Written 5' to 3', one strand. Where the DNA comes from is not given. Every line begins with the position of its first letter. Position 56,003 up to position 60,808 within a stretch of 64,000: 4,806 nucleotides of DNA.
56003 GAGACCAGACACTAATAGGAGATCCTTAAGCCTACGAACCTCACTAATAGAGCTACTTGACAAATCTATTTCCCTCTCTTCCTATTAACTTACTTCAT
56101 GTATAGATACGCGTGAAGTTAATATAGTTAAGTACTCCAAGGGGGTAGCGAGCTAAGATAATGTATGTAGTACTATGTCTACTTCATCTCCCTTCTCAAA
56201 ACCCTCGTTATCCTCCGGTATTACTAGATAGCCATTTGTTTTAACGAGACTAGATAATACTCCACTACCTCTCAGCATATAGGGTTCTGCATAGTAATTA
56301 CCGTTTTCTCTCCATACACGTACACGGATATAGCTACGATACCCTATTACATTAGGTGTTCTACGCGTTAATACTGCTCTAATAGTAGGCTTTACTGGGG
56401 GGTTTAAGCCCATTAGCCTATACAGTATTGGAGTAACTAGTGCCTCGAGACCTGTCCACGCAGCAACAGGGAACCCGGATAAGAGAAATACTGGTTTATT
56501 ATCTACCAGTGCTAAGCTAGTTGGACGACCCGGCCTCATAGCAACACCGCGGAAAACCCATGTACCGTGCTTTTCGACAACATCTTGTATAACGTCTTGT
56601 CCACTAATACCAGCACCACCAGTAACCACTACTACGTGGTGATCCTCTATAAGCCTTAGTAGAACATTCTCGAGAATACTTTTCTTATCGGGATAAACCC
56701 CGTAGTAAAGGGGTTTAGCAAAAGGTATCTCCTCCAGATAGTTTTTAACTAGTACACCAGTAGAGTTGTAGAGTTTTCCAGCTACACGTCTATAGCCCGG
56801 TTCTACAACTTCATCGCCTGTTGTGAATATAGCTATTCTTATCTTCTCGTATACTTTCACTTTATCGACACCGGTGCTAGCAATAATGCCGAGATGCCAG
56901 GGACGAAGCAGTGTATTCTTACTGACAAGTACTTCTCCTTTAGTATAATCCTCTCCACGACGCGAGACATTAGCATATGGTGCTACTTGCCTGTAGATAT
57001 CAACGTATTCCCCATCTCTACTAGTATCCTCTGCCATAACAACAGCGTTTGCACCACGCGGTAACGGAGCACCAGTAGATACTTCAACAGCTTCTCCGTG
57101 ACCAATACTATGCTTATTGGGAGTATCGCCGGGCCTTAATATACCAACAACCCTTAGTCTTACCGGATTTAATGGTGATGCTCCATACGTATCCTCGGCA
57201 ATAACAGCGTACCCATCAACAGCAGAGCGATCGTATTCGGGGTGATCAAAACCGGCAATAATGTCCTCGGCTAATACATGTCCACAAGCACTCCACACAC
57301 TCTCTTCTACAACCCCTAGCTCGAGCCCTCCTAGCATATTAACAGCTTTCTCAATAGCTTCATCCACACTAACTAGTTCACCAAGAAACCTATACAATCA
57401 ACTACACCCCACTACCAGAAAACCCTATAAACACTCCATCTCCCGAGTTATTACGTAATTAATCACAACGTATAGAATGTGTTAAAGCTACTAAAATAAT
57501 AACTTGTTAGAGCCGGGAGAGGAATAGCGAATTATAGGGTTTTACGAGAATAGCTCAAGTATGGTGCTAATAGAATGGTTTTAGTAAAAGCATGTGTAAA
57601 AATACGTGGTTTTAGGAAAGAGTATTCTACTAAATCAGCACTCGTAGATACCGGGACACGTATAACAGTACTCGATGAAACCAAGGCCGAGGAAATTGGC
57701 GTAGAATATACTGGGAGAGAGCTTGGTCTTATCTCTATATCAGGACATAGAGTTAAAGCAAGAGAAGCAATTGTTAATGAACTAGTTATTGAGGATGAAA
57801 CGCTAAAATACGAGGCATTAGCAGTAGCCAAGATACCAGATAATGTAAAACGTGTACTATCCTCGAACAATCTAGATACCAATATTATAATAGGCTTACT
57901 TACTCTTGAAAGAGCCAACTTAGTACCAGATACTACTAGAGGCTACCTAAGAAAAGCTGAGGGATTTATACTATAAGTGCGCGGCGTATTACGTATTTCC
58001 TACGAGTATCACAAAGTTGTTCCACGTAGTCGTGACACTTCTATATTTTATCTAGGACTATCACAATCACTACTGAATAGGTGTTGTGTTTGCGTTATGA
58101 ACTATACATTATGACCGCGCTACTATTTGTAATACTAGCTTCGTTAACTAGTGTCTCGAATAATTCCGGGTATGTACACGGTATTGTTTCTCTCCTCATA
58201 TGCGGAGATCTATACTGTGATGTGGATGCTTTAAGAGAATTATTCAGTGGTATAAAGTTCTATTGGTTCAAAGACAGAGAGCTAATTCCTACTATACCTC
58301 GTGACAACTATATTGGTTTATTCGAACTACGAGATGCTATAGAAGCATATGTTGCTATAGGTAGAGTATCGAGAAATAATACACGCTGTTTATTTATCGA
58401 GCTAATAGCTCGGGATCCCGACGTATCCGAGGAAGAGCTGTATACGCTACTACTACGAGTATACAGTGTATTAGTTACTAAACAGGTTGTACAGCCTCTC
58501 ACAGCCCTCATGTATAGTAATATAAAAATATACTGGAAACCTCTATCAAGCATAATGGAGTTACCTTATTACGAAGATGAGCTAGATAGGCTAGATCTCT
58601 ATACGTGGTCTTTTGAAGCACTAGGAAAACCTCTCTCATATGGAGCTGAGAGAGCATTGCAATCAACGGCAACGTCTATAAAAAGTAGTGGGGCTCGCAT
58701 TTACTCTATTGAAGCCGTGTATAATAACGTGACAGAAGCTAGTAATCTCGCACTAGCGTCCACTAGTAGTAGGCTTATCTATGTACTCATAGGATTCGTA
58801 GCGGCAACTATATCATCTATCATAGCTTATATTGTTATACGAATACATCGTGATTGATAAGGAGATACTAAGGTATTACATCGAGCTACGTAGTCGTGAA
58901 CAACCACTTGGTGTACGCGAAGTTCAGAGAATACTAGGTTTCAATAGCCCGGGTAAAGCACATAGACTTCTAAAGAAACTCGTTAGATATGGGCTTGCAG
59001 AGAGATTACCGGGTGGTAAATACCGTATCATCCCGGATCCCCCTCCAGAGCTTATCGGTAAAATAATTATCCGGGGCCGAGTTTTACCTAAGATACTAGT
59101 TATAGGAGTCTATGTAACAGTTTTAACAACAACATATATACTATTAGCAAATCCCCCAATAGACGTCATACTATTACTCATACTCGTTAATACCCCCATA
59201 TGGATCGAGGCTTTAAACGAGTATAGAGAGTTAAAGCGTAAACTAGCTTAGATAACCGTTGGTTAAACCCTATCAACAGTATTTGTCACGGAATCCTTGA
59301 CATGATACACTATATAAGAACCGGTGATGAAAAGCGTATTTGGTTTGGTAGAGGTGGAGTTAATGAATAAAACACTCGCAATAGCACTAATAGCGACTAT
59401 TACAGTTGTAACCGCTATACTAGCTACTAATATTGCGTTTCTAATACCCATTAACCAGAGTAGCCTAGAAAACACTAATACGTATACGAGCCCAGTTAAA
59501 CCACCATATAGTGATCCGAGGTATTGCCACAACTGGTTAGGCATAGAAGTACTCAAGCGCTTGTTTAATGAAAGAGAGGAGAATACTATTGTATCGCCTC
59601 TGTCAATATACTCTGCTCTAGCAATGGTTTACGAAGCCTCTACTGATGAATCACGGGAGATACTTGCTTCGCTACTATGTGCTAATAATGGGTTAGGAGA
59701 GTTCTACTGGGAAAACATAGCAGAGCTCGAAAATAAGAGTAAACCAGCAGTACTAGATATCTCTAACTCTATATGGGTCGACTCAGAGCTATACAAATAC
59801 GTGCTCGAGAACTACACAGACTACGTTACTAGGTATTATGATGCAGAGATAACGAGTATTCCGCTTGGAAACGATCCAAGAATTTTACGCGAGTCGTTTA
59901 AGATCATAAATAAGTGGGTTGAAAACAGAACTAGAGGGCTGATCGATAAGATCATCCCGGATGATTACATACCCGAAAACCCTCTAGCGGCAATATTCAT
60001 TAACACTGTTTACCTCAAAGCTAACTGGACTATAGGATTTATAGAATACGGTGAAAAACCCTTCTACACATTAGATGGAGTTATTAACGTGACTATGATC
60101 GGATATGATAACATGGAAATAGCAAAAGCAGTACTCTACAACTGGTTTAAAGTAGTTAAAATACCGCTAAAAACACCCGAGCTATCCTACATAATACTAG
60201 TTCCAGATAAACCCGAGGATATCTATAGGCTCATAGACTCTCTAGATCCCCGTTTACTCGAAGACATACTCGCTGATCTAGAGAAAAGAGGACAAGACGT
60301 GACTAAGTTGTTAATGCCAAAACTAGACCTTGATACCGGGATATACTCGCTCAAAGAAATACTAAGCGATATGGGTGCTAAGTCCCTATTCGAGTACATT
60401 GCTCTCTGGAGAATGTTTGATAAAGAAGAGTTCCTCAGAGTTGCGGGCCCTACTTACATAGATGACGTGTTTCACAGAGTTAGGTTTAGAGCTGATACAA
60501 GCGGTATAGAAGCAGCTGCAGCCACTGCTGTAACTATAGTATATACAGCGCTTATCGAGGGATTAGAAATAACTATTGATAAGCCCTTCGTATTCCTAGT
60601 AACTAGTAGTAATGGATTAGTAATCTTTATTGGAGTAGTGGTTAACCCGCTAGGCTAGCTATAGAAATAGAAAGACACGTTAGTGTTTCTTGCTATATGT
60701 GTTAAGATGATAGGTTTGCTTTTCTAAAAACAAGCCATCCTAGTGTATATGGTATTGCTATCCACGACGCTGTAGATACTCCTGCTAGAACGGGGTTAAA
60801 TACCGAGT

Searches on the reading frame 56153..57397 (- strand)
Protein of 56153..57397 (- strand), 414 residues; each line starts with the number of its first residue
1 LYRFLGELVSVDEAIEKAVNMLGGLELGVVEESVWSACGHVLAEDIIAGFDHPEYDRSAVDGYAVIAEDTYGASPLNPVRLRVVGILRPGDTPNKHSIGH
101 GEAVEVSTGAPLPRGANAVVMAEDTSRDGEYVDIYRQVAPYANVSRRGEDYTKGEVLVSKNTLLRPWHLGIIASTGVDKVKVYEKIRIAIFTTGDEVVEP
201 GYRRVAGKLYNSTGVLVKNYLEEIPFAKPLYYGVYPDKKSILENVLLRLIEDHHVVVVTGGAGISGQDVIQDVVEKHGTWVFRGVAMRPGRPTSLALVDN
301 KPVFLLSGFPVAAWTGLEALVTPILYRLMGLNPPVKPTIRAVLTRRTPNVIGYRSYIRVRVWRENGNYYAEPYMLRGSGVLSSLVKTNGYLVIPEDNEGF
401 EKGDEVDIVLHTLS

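Call 23: search_protein_families(library=pfam, proteins=[window:56153-57397:-], max_evalue=0.001)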
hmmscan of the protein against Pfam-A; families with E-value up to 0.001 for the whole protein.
window:56153-57397:- (414 aa): 3 families
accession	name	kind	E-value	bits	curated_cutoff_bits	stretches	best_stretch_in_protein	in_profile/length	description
PF03453.22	MoeA_N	-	1.2e-43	149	30.8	1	9-176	1-160/160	MoeA N-terminal region (domain I and II)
PF00994.29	MoCF_biosynth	-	5.2e-23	81.8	26.6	1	189-325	1-142/144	Probable molybdopterin binding domain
PF03454.20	MoeA_C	-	1.3e-21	77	22.1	1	340-410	1-71/72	MoeA C-terminal region (domain IV)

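Call 25: search_protein_families(library=ncbifam, proteins=[window:56153-57397:-], max_evalue=0.0001)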
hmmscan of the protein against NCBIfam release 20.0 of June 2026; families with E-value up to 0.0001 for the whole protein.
window:56153-57397:- (414 aa): 8 families
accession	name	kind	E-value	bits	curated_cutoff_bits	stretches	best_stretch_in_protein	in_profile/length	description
NF011068.0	PRK14498.1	equivalog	9.1e-112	374.2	534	1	7-410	8-409/647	molybdopterin biosynthesis protein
NF045515.2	Glp_gephyrin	equivalog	1.5e-83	280.8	475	1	10-409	2-401/403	molybdotransferase-like divisome protein Glp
NF007960.1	PRK10680.1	equivalog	2.2e-76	257.2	440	1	11-409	3-399/401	molybdopterin molybdotransferase MoeA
NF050098.1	MoeA_actino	exception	1.6e-67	228.1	560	1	28-409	18-398/400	molybdopterin molybdotransferase MoeA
NF011067.0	PRK14497.1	equivalog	8.2e-67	226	536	1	7-413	9-406/546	putative molybdopterin biosynthesis protein MoeA/unknown domain fusion protein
NF011060.0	PRK14491.1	equivalog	1.7e-66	224.9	532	1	8-408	199-591/598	bifunctional molybdopterin-guanine dinucleotide biosynthesis adaptor protein MobB/molybdopterin molybdotransferase MoeA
TIGR00177.1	molyb_syn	domain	2.8e-24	85.7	85.35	1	185-323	1-148/148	molybdenum cofactor synthesis domain-containing protein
NF002947.1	PRK03604.1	equivalog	1e-05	25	285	1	205-286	158-239/301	bifunctional molybdenum cofactor biosynthesis protein MoaC/MoaB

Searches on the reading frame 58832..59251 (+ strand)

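Call 23: search_protein_families(library=pfam, proteins=[window:58832-59251:+], max_evalue=0.001)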
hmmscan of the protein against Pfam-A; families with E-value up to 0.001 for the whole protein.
window:58832-59251:+ (139 aa): 2 families
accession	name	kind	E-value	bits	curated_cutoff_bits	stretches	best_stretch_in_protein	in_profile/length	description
PF09339.16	HTH_IclR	-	0.00017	21.7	22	1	19-59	12-51/52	IclR helix-turn-helix domain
PF01726.22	LexA_DNA_bind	-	0.00078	19.6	23.7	0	19-61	19-61/65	LexA DNA binding domain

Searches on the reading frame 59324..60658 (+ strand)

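Call 25: search_protein_families(library=ncbifam, proteins=[window:59324-60658:+], max_evalue=0.0001)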
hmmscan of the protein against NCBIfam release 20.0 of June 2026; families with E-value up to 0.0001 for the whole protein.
window:59324-60658:+ (444 aa): 0 families

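Call 75: search_protein_families(library=pfam, proteins=[window:59324-60658:+], max_evalue=0.001)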
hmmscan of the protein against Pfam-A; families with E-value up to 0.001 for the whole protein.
window:59324-60658:+ (444 aa): 1 family
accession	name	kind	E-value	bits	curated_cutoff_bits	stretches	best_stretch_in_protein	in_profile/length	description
PF00079.25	Serpin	-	2.1e-60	205.3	27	1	72-442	6-370/370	Serpin (serine protease inhibitor)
